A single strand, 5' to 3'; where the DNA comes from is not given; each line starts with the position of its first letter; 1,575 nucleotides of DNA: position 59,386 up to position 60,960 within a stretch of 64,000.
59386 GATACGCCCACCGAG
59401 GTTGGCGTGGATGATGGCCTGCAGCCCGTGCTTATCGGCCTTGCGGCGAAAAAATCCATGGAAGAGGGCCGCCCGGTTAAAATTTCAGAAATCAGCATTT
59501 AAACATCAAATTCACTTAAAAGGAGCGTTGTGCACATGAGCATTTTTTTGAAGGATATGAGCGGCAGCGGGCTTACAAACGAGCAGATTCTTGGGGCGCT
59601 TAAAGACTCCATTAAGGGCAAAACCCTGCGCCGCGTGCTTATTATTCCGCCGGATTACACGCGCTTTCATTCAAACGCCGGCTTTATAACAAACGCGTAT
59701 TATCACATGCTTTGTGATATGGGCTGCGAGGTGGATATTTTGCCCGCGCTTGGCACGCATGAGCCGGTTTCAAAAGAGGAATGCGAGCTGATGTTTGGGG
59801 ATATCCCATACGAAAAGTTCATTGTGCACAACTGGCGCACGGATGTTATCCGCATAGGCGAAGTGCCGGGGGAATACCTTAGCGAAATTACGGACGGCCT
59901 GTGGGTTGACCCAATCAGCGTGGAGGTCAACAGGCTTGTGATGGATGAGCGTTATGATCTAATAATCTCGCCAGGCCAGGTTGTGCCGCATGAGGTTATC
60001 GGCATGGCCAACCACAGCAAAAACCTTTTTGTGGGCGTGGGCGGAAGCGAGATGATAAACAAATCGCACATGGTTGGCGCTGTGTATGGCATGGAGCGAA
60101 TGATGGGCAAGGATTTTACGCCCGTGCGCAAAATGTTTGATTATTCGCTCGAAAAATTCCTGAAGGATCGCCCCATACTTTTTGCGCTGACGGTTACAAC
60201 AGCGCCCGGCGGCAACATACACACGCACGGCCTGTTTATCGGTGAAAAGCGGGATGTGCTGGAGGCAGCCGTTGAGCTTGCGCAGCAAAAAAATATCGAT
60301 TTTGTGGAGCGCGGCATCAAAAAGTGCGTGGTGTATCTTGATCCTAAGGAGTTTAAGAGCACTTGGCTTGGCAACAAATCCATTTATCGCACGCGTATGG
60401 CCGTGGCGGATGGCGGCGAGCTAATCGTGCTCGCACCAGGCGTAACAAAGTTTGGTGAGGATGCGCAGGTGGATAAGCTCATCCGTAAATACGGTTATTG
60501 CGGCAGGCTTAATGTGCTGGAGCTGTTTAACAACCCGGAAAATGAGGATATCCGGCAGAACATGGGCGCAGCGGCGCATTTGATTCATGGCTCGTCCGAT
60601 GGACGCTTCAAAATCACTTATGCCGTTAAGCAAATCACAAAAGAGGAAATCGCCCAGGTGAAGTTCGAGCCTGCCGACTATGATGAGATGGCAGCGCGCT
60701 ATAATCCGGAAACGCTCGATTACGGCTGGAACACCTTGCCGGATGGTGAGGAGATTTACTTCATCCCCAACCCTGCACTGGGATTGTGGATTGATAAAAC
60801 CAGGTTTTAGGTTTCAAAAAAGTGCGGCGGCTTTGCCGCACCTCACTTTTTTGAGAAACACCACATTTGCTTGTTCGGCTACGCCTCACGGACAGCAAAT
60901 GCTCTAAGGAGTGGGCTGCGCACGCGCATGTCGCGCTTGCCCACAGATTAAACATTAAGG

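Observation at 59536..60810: LarA-like putative nickel-pincer epimerase as the last gene of the inositol/hexuronate cluster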

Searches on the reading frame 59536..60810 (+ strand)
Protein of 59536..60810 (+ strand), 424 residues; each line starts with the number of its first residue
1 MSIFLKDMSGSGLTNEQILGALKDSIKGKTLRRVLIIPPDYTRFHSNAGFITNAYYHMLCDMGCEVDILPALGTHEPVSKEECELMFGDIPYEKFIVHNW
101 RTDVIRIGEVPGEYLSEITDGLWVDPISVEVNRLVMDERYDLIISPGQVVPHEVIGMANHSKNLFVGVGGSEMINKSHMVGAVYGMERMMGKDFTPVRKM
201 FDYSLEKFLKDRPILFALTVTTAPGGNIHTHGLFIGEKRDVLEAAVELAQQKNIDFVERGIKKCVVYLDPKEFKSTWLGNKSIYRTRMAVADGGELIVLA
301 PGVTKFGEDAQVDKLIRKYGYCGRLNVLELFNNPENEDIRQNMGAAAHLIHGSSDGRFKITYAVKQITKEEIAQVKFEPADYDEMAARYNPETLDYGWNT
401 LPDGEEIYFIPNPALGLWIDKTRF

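Call 3: search_protein_families(library=pfam, proteins=[window:59536-60810:+], max_evalue=0.001)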
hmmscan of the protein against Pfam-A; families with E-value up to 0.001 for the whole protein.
window:59536-60810:+ (424 aa): 1 family
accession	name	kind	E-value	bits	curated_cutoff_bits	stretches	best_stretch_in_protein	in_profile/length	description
PF09861.14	Lar_N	-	1.8e-12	47.3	23.3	1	31-180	54-194/204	Lactate racemase N-terminal domain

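Call 4: search_protein_families(library=ncbifam, proteins=[window:59536-60810:+], max_evalue=0.001)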
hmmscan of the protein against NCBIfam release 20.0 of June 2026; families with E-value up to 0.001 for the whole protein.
window:59536-60810:+ (424 aa): 5 families
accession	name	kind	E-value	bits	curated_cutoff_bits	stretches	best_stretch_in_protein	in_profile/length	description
NF052594.1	NPN_18_hexonate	equivalog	6e-189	628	500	1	12-419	4-410/411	nickel-dependent putative hexonate epimerase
NF052593.1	NPN_racem_MAR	equivalog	5.2e-12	45.1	500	1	22-308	51-320/415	nickel-dependent malate racemase, LarAH6 family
NF052595.1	NPN_LarAH5_MAR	equivalog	8.6e-07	28.2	462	1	31-251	57-261/415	nickel-dependent malate racemase, LarAH5 family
NF033504.2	Ni_dep_LarA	equivalog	4.9e-06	25.5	460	1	21-181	53-201/422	nickel-dependent lactate racemase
NF052525.1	NPN_LarAH10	equivalog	2e-05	23.5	540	1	32-180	61-201/426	NPN-dependent 2-hydroxyacid racemase, LarAH10 family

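Call 5: search_solved_structures(query=window:59536-60810:+, max_evalue=1, show_alignments=3)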
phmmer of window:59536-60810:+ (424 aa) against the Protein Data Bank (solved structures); distinct sequences matched with E-value up to 1: 3.
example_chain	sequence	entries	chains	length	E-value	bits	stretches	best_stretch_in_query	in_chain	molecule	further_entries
4nar_A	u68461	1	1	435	9.9e-33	116.6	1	8-358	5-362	Putative uronate isomerase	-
2yjg_A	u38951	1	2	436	0.019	16.9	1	22-180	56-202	LACTATE RACEMASE APOPROTEIN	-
5yww_A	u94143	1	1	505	0.33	12.8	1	238-316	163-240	Nucleotide binding protein PINc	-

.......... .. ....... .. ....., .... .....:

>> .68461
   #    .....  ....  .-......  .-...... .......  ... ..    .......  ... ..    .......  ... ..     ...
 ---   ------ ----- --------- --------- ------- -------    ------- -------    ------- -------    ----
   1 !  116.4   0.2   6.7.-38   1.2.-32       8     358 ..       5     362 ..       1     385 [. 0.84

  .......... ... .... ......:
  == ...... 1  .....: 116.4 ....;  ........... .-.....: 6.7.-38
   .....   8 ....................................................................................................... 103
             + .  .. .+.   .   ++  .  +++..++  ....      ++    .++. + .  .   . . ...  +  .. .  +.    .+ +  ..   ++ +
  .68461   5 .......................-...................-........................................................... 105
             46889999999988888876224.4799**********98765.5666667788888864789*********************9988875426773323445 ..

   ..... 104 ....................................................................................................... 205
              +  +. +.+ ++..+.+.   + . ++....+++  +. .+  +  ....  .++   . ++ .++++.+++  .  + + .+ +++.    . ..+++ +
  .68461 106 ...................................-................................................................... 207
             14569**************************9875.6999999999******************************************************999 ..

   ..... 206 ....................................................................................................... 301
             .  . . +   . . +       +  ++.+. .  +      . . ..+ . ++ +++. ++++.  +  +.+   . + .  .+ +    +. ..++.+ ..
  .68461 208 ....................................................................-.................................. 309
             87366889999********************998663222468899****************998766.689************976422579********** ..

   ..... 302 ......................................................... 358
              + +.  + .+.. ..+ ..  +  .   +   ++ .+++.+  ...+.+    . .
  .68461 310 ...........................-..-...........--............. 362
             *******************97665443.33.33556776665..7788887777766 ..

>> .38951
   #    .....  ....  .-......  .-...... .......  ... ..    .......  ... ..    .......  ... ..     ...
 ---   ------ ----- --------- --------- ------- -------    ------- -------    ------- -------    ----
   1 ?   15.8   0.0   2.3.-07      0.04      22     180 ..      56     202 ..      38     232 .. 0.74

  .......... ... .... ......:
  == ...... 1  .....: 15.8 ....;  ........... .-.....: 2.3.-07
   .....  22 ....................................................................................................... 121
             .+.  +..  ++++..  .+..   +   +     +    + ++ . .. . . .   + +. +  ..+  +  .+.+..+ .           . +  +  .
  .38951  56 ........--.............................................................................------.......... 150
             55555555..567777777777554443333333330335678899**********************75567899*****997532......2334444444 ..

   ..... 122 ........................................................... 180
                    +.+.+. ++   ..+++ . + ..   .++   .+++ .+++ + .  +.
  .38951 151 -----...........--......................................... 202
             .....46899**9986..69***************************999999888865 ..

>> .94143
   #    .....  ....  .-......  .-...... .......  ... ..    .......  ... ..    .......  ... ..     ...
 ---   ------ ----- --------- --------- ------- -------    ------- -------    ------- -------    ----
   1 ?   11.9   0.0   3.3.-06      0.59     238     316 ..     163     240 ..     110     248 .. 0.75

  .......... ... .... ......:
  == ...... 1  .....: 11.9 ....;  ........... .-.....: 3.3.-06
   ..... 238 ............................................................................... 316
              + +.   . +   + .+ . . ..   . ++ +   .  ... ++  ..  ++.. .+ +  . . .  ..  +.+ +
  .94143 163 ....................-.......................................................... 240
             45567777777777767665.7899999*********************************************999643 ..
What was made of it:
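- The best solved relative is 4NAR (T. maritima GntE2): E=1e-32 by sequence (call 5), and TM 0.81, E=3.5e-26 by fold.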

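Call 20: find_encoding_contigs(protein=window:59536-60810:+, flank=10000, max_places=6)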
Protein window:59536-60810:+ (424 aa): no gene with exactly this product is on record in the collection.

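Call 23: find_homologous_proteins(query=window:59536-60810:+, max_evalue=1e-10)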
Query window:59536-60810:+ (424 aa): 8000 proteins with E <= 1e-10 among 8000 candidates; the best 120 are listed.
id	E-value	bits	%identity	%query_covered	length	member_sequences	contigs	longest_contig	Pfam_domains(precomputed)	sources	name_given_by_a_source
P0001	4.9e-291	983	100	100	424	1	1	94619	PF09861.15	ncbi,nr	ncbi:lactate racemase domain-containing protein [Eubacteriales bacterium OttesenSCG-928-K08]|nr:lact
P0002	7.6e-237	804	81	100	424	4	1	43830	PF09861.15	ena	-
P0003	5.1e-236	801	80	100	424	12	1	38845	PF09861.15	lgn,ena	-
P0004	5.3e-234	795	78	100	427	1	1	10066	PF09861.15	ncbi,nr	ncbi:lactate racemase domain-containing protein [Christensenellaceae bacterium OttesenSCG-928-L17]|n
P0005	1.5e-232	790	79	100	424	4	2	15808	PF09861.15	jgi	-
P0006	2.2e-231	786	79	100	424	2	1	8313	PF09861.15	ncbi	-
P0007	6.6e-230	781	78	100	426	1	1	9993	PF09861.15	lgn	-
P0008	3.0e-229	779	77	100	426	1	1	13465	PF09861.15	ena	-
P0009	1.3e-228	777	77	100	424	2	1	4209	PF09861.15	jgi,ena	-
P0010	1.6e-228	777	79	98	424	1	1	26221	PF09861.15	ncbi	-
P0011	4.4e-228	775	75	100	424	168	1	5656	PF09861.15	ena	-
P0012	4.8e-228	775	78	100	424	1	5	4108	PF09861.15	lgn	-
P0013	1.1e-227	774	78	100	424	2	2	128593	PF09861.15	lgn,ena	-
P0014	1.2e-227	774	78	100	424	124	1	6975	PF09861.15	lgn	-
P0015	2.8e-227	773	77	100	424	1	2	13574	PF09861.15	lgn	-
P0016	7.2e-227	771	78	100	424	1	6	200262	PF09861.15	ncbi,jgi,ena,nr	ncbi:MAG: DUF2088 domain-containing protein [Lachnospiraceae bacterium]|nr:DUF2088 domain-containing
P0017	9.6e-227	771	77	100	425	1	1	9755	PF09861.15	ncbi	-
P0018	1.1e-226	771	78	98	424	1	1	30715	PF09861.15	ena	-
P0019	1.1e-226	771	77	100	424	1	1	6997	PF09861.15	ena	-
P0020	1.1e-226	771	78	100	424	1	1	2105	PF09861.15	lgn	-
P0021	3.6e-226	769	77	100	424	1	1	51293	PF09861.15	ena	-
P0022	4.9e-226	768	77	100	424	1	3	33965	PF09861.15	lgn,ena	-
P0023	5.2e-226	768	77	100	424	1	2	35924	PF09861.15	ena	-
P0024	5.2e-226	768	76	100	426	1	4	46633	PF09861.15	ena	-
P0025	7.3e-226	768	78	100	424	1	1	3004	PF09861.15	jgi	-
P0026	9.5e-226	767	77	100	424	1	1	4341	PF09861.15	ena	-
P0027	1.0e-225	767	77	100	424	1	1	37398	PF09861.15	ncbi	-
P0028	1.1e-225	767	77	100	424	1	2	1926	PF09861.15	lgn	-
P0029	1.4e-225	767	77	100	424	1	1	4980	PF09861.15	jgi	-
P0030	1.9e-225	767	76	100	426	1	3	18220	PF09861.15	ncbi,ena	ncbi:MAG: lactate racemase domain-containing protein [Candidatus Aphodomorpha sp.]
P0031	2.2e-225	766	77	100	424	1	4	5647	PF09861.15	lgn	-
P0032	2.2e-225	766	77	100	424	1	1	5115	PF09861.15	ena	-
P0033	2.5e-225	766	77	100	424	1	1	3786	PF09861.15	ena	-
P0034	2.6e-225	766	77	100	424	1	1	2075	PF09861.15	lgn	-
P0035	2.9e-225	766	78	100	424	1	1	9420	PF09861.15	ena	-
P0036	4.1e-225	765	76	100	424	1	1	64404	PF09861.15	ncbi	-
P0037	4.4e-225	765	76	100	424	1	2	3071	PF09861.15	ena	-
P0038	4.6e-225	765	76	100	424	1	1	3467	PF09861.15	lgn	-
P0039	4.8e-225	765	77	100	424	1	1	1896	PF09861.15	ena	-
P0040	4.9e-225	765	77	100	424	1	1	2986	PF09861.15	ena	-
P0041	5.5e-225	765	78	100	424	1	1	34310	PF09861.15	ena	-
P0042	6.0e-225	765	77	100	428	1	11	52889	PF09861.15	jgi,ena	-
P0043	6.2e-225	765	77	100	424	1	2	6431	PF09861.15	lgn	-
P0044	6.6e-225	765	77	100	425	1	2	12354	PF09861.15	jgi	-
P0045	6.7e-225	765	75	100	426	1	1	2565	PF09861.15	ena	-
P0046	9.2e-225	764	75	100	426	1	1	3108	PF09861.15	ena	-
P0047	9.3e-225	764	78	97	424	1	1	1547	PF09861.15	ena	-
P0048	1.0e-224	764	76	100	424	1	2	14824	PF09861.15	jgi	-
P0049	1.0e-224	764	76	100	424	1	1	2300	PF09861.15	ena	-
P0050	1.3e-224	764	76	100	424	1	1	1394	PF09861.15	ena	-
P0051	1.4e-224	764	76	100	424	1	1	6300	PF09861.15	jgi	-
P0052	1.5e-224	764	77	100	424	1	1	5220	PF09861.15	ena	-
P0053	1.5e-224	764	76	100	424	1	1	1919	PF09861.15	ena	-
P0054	1.8e-224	763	75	100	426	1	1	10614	PF09861.15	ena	-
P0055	1.8e-224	763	75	100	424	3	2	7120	PF09861.15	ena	-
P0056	1.9e-224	763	77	100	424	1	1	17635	PF09861.15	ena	-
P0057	2.0e-224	763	76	100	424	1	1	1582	PF09861.15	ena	-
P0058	2.0e-224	763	77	100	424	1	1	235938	PF09861.15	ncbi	-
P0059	2.2e-224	763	76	100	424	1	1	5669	PF09861.15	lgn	-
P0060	2.4e-224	763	77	97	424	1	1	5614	PF09861.15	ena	-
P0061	2.5e-224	763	77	97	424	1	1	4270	PF09861.15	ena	-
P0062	2.5e-224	763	76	100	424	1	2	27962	PF09861.15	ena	-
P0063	3.0e-224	763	76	100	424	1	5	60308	PF09861.15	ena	-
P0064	3.1e-224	762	76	100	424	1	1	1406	PF09861.15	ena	-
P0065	3.1e-224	762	76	100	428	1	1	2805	PF09861.15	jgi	-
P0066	3.2e-224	762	77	100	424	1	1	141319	PF09861.15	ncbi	-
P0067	4.0e-224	762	77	100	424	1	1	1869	PF09861.15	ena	-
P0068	4.0e-224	762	76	100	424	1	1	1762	PF09861.15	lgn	-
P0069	4.1e-224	762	76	100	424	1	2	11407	PF09861.15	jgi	-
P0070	4.6e-224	762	77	100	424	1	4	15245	PF09861.15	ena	-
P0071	4.7e-224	762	78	97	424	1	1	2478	PF09861.15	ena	-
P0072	5.2e-224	762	77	100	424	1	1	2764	PF09861.15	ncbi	-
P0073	5.5e-224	762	77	100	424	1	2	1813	PF09861.15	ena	-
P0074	5.8e-224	762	76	100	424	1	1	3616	PF09861.15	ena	-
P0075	6.0e-224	762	77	100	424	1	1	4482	PF09861.15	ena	-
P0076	6.3e-224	761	77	97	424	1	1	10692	PF09861.15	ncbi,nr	ncbi:MAG: DUF2088 domain-containing protein [Oscillospiraceae bacterium]|nr:DUF2088 domain-containin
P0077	6.5e-224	761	77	97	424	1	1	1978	PF09861.15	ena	-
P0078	7.5e-224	761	76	100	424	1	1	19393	PF09861.15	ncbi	-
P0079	7.6e-224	761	76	100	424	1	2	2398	PF09861.15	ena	-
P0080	7.6e-224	761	76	100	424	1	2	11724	PF09861.15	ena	-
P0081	7.8e-224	761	74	100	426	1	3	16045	PF09861.15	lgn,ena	-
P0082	8.7e-224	761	76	100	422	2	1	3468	PF09861.15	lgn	-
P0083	9.4e-224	761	77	100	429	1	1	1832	PF09861.15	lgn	-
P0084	9.8e-224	761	77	100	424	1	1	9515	PF09861.15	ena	-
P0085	1.0e-223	761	78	98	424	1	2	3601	PF09861.15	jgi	-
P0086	1.1e-223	761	77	100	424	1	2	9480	PF09861.15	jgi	-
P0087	1.1e-223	761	76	100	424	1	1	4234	PF09861.15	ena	-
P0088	1.2e-223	761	76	100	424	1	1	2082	PF09861.15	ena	-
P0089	1.4e-223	760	77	100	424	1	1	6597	PF09861.15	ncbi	-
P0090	1.4e-223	760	76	100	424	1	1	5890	PF09861.15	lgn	-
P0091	1.4e-223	760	77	100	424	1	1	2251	PF09861.15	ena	-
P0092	1.5e-223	760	76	100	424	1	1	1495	PF09861.15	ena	-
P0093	1.5e-223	760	74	100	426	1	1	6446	PF09861.15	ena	-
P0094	1.5e-223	760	78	97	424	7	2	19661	PF09861.15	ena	-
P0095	1.5e-223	760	77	100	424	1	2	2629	PF09861.15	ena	-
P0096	1.6e-223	760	76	100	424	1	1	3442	PF09861.15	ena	-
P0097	1.7e-223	760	76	100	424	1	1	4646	PF09861.15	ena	-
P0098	1.8e-223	760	74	100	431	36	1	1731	PF09861.15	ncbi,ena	-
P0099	2.8e-223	759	75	100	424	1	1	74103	PF09861.15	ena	-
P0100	2.8e-223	759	76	100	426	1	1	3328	PF09861.15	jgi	-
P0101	2.9e-223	759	75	100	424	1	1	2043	PF09861.15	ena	-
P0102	2.9e-223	759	76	100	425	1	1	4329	PF09861.15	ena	-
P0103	3.3e-223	759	77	100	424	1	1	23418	PF09861.15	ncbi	-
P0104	3.3e-223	759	77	100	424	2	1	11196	PF09861.15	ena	-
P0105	3.4e-223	759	75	100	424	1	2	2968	PF09861.15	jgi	-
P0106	3.9e-223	759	76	100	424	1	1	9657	PF09861.15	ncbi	-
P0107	4.0e-223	759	76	100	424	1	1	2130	PF09861.15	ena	-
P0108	4.1e-223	759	77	100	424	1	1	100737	PF09861.15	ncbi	-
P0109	4.2e-223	759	77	100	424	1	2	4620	PF09861.15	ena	-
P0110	4.2e-223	759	77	100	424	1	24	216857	PF09861.15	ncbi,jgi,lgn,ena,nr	ncbi:MAG: DUF2088 domain-containing protein [Ruminococcaceae bacterium]|nr:DUF2088 domain-containing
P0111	5.4e-223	758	75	100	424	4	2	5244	PF09861.15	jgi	-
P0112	5.6e-223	758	76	100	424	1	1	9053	PF09861.15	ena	-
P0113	6.3e-223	758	76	100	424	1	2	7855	PF09861.15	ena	-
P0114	6.3e-223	758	75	100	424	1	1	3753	PF09861.15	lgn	-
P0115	6.5e-223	758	76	100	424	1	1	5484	PF09861.15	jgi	-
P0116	7.0e-223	758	76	100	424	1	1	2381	PF09861.15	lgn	-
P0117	7.2e-223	758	76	100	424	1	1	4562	PF09861.15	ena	-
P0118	7.3e-223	758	75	100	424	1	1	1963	PF09861.15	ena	-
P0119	7.5e-223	758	75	100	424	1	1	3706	PF09861.15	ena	-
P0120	7.9e-223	758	76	100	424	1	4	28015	PF09861.15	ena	-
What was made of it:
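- The NCBI name of the identical protein P0001 (call 23) and the Pfam Lar_N hit (call 3).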

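Call 24: find_encoding_contigs(protein=P0001, flank=10000, max_places=3)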
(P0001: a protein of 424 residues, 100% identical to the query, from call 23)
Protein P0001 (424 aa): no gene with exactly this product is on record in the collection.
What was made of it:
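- Tried and rejected: Exact-sequence contig look-ups for the window protein and for the identical P0001 found nothing (calls 20, 24).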

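Call 25: find_encoding_contigs(protein=P0110, flank=10000, max_places=4)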
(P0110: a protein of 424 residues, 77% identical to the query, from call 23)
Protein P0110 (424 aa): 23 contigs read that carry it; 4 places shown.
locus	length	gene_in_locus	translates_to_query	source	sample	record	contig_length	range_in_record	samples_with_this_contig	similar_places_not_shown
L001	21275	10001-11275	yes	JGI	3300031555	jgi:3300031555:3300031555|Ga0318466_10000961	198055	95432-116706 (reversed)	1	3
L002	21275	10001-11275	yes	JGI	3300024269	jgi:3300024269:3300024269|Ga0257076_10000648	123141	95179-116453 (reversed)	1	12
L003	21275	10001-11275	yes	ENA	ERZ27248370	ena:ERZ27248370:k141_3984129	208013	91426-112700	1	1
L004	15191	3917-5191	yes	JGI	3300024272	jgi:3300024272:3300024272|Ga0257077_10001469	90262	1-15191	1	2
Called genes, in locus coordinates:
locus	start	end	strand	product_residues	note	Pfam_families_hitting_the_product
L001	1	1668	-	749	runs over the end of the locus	PF02837:Glyco_hydro_2_N, PF22666:Glyco_hydro_2_N2, PF22820:TcaA_3rd_4th (faint), PF00703:Glyco_hydro_2, PF02836:Glyco_hydro_2_C, PF16355:DUF4982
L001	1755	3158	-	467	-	PF12832:MFS_1_like (weak), PF13347:MFS_2, PF07690:MFS_1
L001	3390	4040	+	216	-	-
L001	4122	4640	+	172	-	PF00165:HTH_AraC (weak), PF12833:HTH_18, PF00165:HTH_AraC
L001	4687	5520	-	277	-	PF02311:AraC_binding, PF07883:Cupin_2, PF12833:HTH_18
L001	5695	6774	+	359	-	PF00294:PfkB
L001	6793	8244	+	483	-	PF03446:NAD_binding_2, PF00393:6PGD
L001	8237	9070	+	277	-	PF00702:Hydrolase, PF08282:Hydrolase_3, PF05116:S6PP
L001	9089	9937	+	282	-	PF00106:adh_short, PF13561:adh_short_C2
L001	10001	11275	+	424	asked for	PF09861:Lar_N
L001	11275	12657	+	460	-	PF02614:UxaC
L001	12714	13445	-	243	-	PF06161:DUF975, PF06790:UPF0259, PF06161:DUF975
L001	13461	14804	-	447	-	PF01554:MatE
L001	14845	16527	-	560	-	PF02463:SMC_N, PF13175:AAA_15 (weak), PF13476:AAA_23, PF13555:AAA_29 (weak)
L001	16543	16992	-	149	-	PF01316:Arg_repressor, PF02863:Arg_repressor_C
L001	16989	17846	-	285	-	PF01513:NAD_kinase, PF20143:NAD_kinase_C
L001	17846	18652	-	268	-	PF01479:S4, PF01728:FtsJ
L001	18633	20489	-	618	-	PF13292:DXP_synthase_N, PF00456:Transketolase_N (faint), PF02779:Transket_pyr, PF02780:Transketolase_C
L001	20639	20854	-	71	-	PF02609:Exonuc_VII_S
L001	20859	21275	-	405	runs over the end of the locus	PF13742:tRNA_anti_2, PF01336:tRNA_anti-codon, PF02601:Exonuc_VII_L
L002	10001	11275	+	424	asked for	PF09861:Lar_N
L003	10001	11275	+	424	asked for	PF09861:Lar_N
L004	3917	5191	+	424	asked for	PF09861:Lar_N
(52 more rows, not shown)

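Call 26: find_encoding_contigs(protein=P0016, flank=10000, max_places=3)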
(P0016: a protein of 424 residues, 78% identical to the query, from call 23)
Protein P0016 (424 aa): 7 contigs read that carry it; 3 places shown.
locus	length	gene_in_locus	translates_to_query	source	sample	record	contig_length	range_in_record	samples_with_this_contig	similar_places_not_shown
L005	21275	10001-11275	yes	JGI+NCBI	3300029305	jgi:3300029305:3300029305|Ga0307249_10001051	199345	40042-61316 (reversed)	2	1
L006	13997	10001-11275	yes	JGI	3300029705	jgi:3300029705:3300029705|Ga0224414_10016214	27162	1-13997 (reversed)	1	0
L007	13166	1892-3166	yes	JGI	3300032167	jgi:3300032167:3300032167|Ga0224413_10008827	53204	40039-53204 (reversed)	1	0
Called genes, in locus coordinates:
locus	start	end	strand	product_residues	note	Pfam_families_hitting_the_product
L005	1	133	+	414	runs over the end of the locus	PF06347:SH3_4 (faint), PF00018:SH3_1 (faint), PF08239:SH3_3, PF18348:SH3_16 (faint), PF08239:SH3_3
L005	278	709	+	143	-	-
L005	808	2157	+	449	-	PF02812:ELFV_dehydrog_N, PF00208:ELFV_dehydrog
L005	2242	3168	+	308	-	PF01520:Amidase_3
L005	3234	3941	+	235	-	PF01479:S4, PF00849:PseudoU_synth_2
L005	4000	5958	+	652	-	PF22745:Nlig-Ia, PF01653:DNA_ligase_aden, PF03120:OB_DNA_ligase, PF14520:HHH_5 (faint), PF12826:HHH_2, PF00633:HHH (weak), PF00533:BRCT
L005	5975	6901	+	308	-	PF04204:HTS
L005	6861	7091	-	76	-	PF12833:HTH_18 (weak)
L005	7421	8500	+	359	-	PF00294:PfkB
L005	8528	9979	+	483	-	PF03446:NAD_binding_2, PF00393:6PGD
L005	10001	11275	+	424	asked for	PF09861:Lar_N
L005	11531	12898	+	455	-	PF01546:Peptidase_M20, PF07687:M20_dimer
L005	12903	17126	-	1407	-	PF01869:BcrAD_BadFG, PF09989:DUF2229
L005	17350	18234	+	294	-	-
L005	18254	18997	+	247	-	PF04539:Sigma70_r3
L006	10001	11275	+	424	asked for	PF09861:Lar_N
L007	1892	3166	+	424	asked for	PF09861:Lar_N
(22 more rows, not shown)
